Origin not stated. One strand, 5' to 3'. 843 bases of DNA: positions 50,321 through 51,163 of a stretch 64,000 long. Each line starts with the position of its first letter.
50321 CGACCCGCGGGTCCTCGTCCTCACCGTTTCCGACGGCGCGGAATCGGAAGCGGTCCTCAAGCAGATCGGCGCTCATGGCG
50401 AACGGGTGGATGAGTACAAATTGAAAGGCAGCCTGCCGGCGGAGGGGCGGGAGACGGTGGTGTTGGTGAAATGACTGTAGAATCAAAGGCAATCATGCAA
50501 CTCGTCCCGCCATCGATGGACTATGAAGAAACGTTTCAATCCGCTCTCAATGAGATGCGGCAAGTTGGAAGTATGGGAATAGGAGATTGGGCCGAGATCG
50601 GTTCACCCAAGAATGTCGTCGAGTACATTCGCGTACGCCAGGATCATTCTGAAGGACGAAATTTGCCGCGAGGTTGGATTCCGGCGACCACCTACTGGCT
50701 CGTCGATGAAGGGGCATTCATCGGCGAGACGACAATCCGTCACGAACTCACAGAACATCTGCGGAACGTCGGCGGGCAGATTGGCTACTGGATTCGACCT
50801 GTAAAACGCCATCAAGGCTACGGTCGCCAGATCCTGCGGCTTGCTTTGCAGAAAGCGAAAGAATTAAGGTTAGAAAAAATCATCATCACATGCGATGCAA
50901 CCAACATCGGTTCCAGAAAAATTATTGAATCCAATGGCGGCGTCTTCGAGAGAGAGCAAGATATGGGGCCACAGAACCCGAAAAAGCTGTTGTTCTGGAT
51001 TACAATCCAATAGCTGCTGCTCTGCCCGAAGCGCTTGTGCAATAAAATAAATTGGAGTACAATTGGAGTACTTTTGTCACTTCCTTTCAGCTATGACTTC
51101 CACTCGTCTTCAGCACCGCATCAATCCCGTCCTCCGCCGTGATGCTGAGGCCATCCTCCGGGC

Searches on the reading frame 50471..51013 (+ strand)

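Call 14: search_protein_families(library=pfam, proteins=[window:50471-51013:+])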
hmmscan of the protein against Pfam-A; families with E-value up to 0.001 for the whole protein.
window:50471-51013:+ (180 aa): 2 families
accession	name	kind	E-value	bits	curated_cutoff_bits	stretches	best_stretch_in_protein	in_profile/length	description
PF13302.13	Acetyltransf_3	-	3.7e-14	54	25.4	1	39-156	14-136/138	Acetyltransferase (GNAT) domain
PF00583.31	Acetyltransf_1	-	1.5e-07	32.2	20.7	1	71-152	32-111/116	Acetyltransferase (GNAT) family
